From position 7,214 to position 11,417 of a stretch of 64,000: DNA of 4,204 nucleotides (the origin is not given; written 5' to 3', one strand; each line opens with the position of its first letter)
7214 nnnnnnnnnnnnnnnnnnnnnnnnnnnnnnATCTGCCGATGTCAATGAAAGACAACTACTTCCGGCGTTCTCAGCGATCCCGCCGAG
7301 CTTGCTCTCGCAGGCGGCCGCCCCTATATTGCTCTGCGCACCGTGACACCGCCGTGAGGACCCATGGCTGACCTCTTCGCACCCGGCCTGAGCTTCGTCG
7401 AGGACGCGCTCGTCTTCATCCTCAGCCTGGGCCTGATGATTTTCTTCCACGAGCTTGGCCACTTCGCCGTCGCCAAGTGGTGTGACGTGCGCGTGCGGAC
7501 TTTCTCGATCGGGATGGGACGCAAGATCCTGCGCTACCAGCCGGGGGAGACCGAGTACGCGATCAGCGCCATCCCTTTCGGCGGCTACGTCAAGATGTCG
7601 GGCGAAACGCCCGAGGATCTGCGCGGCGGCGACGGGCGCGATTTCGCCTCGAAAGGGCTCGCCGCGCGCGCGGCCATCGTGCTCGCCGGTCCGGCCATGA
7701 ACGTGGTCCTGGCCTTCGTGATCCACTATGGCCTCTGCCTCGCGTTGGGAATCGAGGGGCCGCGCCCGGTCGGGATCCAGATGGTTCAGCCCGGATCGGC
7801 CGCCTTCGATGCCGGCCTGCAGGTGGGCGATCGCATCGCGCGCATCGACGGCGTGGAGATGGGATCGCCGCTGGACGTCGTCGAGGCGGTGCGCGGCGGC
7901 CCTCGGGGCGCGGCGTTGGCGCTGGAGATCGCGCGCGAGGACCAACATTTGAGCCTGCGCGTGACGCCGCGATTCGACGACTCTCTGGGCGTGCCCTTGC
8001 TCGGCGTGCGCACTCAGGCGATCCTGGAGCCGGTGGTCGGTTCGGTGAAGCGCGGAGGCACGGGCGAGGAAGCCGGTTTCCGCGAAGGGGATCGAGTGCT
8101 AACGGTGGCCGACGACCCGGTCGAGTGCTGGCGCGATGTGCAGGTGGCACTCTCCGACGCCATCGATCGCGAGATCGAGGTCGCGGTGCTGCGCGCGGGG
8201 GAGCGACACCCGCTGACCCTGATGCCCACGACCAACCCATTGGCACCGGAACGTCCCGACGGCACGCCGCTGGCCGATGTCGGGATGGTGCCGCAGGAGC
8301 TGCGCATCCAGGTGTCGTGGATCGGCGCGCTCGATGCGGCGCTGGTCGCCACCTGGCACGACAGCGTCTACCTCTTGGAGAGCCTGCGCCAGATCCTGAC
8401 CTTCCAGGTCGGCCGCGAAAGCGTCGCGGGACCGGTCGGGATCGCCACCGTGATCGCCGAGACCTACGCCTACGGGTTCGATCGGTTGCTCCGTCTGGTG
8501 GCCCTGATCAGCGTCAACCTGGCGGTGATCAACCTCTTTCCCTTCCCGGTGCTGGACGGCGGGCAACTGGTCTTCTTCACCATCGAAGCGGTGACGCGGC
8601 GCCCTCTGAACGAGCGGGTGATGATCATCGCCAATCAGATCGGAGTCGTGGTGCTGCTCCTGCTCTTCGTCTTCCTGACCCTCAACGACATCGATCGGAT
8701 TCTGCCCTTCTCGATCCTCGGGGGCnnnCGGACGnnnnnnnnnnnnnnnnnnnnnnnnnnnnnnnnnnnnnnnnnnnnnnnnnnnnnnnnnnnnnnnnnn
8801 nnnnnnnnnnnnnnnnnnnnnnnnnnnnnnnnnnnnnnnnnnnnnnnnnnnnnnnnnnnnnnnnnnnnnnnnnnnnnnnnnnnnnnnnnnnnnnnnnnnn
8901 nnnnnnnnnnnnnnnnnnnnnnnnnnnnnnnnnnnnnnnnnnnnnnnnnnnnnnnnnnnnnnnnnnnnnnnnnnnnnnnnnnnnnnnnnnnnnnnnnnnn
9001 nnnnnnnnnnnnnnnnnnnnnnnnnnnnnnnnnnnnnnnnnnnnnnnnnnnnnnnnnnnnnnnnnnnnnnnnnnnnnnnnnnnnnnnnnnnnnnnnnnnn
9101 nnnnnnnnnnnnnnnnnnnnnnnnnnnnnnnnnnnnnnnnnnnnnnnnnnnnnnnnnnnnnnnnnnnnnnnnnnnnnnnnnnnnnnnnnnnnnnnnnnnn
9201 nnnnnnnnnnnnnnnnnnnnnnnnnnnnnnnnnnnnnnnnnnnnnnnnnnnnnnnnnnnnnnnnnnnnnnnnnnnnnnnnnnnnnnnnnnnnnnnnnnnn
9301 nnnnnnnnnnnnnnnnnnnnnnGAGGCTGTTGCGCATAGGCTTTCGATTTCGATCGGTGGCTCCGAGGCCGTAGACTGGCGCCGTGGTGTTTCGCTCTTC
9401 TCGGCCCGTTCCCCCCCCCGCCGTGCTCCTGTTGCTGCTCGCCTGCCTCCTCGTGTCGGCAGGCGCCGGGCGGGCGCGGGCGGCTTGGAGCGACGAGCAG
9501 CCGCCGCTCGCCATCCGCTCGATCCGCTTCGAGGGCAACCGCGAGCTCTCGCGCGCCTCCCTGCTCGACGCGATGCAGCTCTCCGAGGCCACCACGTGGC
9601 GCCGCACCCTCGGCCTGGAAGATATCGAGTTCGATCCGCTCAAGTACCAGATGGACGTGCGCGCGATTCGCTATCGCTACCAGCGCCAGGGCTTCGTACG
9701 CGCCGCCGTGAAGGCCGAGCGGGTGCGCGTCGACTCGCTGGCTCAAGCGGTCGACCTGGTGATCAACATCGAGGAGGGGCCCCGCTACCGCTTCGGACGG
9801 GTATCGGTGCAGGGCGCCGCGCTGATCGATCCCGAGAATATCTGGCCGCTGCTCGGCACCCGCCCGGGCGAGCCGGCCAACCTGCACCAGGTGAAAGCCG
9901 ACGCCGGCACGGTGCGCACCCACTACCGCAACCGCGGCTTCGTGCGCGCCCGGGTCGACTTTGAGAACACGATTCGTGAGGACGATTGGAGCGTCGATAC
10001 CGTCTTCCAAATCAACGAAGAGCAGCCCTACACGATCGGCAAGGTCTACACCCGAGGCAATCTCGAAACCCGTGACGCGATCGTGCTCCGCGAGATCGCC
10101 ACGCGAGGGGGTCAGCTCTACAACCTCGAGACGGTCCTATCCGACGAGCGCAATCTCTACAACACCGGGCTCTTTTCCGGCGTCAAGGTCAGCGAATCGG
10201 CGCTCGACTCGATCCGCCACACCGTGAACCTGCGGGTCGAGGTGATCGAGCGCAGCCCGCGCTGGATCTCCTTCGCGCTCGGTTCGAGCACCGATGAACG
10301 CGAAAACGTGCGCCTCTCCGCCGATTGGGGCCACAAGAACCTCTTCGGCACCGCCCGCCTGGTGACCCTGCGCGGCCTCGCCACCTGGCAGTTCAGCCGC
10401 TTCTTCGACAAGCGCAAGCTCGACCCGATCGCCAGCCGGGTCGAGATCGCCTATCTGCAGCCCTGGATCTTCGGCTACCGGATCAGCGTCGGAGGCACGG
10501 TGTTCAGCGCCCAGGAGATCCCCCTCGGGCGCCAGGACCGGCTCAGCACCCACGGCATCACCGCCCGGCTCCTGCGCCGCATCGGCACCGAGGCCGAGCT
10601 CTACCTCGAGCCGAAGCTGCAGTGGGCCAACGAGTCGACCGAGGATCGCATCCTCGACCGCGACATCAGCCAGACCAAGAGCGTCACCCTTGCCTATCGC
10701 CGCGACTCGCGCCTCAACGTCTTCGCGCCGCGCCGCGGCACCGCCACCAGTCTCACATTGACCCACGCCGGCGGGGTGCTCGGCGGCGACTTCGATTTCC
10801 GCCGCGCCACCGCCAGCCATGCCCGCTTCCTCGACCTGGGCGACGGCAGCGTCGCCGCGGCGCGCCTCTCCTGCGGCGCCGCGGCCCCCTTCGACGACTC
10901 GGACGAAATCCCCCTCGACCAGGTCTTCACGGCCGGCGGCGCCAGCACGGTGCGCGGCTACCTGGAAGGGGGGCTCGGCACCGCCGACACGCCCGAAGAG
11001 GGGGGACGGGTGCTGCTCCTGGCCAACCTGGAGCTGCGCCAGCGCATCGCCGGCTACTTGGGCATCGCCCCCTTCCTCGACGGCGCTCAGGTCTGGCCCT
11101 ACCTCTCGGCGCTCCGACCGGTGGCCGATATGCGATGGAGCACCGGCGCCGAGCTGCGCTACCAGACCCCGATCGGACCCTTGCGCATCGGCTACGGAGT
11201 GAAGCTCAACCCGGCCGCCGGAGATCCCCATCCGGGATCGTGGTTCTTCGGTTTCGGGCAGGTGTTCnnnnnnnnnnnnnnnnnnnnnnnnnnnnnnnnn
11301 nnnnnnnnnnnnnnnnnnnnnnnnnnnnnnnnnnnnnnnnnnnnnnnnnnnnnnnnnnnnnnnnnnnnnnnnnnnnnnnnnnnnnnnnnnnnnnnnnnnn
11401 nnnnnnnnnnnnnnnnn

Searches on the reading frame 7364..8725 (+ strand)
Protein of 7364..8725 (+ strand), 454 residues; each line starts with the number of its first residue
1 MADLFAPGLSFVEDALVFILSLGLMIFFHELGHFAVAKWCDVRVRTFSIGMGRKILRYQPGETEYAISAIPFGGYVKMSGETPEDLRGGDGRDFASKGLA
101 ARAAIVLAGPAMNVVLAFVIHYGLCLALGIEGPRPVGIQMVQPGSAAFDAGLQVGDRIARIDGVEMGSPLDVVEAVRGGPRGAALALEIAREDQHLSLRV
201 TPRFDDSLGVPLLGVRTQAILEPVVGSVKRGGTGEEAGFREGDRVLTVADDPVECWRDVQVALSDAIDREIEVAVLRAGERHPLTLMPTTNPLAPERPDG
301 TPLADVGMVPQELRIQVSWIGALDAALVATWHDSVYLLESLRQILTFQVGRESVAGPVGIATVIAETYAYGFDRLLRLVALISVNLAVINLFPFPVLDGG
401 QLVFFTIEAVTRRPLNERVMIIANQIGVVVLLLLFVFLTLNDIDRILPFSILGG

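Call 3: search_protein_families(library=pfam, proteins=[window:7364-8725:+], max_evalue=1)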
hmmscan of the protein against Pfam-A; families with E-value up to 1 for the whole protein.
window:7364-8725:+ (454 aa): 6 families
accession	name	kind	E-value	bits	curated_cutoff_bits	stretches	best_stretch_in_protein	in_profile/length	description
PF02163.28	Peptidase_M50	-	1.7e-62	211.1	27.2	1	18-434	2-221/221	Peptidase family M50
PF13180.12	PDZ_2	-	4.9e-15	56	27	2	137-200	15-78/80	PDZ domain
PF17820.7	PDZ_6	-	1e-14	54.5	27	2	141-191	5-54/54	PDZ domain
PF00595.29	PDZ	-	2.7e-10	40.9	23.2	2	134-186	25-77/81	PDZ domain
PF21558.3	Pept_S41_N_bact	-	0.00011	22.5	27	1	235-259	16-40/87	Bacteroidetes, Peptidase, S41 family, N-terminal domain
PF14685.13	PDZ_Tricorn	-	0.0059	17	25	0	239-279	40-80/88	Tricorn protease PDZ domain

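Call 4: search_protein_families(library=ncbifam, proteins=[window:7364-8725:+], max_evalue=1)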
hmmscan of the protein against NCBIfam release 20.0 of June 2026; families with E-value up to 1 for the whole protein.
window:7364-8725:+ (454 aa): 21 families
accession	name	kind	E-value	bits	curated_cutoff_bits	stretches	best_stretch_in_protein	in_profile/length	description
TIGR00054.1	TIGR00054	equivalog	6.9e-90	301.9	147.55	3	221-447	202-420/421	RIP metalloprotease RseP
NF008046.0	PRK10779.1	equivalog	2.6e-76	257.5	477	3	213-446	213-450/450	sigma E protease regulator RseP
NF041199.1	trx7_PDZ_seleno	equivalog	3.4e-15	55.9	300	2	214-287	196-271/390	Trx7/PDZ domain-containing (seleno)protein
TIGR02037.1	degP_htrA_DO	subfamily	1.5e-13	50.5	416.2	2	126-201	251-326/434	Do family serine endopeptidase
NF041521.1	HhoA_HhoB_HtrA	equivalog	1.2e-10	41.3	450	2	136-202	265-331/335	HhoA/HhoB/HtrA family serine endopeptidase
NF040960.1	MamE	equivalog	1.8e-09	36.8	800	2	124-198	457-531/659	magnetosome formation protease MamE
TIGR02860.1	spore_IV_B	equivalog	5.4e-08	32.2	305.25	2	147-206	126-184/402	SpoIVB peptidase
NF050055.1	SerProtHtrAMycob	equivalog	4.1e-06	26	800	2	223-290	432-500/502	serine protease HtrA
NF008147.1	PRK10898.1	equivalog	5.6e-06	25.7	408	1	136-201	281-346/352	outer membrane-stress sensor serine endopeptidase DegS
TIGR00225.1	prc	subfamily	6.1e-06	25.5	218.6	1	137-199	65-130/335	C-terminal processing peptidase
NF041515.1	GspC_delta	equivalog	0.0004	20.2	150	1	133-199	239-307/311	type II secretion system protein GspC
TIGR02038.1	protease_degS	equivalog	0.00068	18.9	422.95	1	129-201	273-345/351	outer membrane-stress sensor serine endopeptidase DegS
NF008189.1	PRK10942.1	equivalog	0.00074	18.1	720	1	126-201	305-380/477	serine endoprotease DegP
NF047968.1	SerProtHtrA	equivalog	0.0015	17.9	470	1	134-201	289-356/357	serine protease HtrA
NF041616.1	T2SS_C_SYNERG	exception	0.0016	17.8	200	1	134-199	225-292/296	type II secretion system protein GspC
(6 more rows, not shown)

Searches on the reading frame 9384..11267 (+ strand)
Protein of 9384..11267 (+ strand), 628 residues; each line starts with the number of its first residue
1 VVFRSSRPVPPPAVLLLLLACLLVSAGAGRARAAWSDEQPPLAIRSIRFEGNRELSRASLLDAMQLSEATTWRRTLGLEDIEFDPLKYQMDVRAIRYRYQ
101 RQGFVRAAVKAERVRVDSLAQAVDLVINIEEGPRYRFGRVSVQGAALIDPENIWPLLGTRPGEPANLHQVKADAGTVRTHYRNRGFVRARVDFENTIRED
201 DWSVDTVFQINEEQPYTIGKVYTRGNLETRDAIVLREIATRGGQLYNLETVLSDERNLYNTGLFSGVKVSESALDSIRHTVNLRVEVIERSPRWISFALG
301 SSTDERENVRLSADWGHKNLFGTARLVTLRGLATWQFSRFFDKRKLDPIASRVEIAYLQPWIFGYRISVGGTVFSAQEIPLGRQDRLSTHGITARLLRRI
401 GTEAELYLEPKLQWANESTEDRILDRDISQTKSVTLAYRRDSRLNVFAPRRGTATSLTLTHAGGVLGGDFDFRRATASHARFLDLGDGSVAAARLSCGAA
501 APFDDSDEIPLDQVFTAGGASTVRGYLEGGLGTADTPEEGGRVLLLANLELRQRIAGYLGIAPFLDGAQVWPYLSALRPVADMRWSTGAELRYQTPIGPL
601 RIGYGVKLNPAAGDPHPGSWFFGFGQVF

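Call 3: search_protein_families(library=pfam, proteins=[window:9384-11267:+], max_evalue=1)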
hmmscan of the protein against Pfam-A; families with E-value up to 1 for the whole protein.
window:9384-11267:+ (628 aa): 4 families
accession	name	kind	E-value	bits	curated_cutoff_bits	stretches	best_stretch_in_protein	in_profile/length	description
PF01103.29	Omp85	-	3.3e-42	145.6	24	1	319-628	1-325/325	Omp85 superfamily domain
PF07244.20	POTRA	-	9.9e-33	113.1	21.3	3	44-132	3-79/79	Surface antigen variable number repeat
PF08479.16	POTRA_2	-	1.2e-05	25.5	24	1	139-195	5-61/76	POTRA domain, ShlB-type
PF08478.15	POTRA_1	-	0.24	12.2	23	0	43-72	2-31/69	POTRA domain, FtsQ-type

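Call 4: search_protein_families(library=ncbifam, proteins=[window:9384-11267:+], max_evalue=1)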
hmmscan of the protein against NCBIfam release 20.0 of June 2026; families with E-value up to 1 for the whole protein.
window:9384-11267:+ (628 aa): 7 families
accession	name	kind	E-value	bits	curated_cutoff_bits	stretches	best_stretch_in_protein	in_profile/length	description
TIGR03303.1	OM_YaeT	equivalog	6.4e-77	259.5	297.15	1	40-618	148-732/741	outer membrane protein assembly factor BamA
NF008287.0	PRK11067.1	subfamily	1.3e-27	96.5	1181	2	44-333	177-462/802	outer membrane protein assembly factor BamA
NF052279.1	lipo_TamL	exception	1.2e-26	93.5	400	3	472-573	561-671/747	translocation and assembly module lipoprotein TamL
NF047950.2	ATportTamA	equivalog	5.8e-26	91.2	625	3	438-609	384-552/569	autotransporter assembly complex protein TamA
NF047779.1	Omp85_fam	subfamily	4.3e-10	39.6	200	1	417-592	210-393/423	Omp85 family outer membrane protein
TIGR00992.1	3a0901s03IAP75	subfamily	5.3e-06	25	1163.25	2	228-291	284-349/718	IAP75 family chloroplast envelope protein translocase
NF058613.1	OMPAssmBamADein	equivalog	0.0015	16.6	1050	1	82-177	214-297/857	outer membrane protein assembly factor BamA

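Call 66: find_related_loci(query=window:9423-11267:+, collection=metagenome_contigs, flank=4000)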
Query window:9423-11267:+ (615 aa) in metagenome_contigs; peptide patterns used: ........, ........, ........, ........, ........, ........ (x = any residue, [..] = any of these).
62 stretches matched a pattern, but none encodes a relative of the query by tblastn (E <= 1e-3).

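Call 68: find_related_loci(query=A4, collection=metagenome_contigs, flank=4000)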
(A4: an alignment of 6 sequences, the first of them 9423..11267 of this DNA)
Query A4 (615 aa) in metagenome_contigs; peptide patterns used: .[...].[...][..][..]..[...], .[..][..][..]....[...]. (x = any residue, [..] = any of these).
600 stretches matched a pattern (row limit reached: there are more); 333 encode a relative of the query (tblastn E <= 1e-3); the best 80 are kept; 80 distinct loci.
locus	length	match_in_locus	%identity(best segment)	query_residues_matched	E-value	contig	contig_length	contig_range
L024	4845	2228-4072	29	1-615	2e-65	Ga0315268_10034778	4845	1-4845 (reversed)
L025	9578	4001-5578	29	78-595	2e-49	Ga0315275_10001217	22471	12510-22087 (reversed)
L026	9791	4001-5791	27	7-615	1e-48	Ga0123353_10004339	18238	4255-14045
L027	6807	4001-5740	27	31-615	2e-47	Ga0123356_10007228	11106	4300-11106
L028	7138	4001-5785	27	2-615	6e-47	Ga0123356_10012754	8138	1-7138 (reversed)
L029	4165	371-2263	28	5-605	7e-47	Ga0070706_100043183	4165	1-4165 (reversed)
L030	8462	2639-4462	26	16-602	4e-46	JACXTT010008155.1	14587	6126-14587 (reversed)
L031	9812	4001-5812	26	2-615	8e-46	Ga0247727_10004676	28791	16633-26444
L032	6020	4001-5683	27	33-596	6e-44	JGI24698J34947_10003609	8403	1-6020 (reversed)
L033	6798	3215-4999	27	1-600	4e-41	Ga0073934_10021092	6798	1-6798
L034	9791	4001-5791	27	31-615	8e-41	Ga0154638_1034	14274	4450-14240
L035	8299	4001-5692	25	31-596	9e-41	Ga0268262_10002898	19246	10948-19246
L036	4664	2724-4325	28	78-602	1e-39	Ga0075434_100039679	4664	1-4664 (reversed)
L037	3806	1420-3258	28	25-613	3e-39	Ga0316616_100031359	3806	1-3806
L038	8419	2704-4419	25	31-601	6e-38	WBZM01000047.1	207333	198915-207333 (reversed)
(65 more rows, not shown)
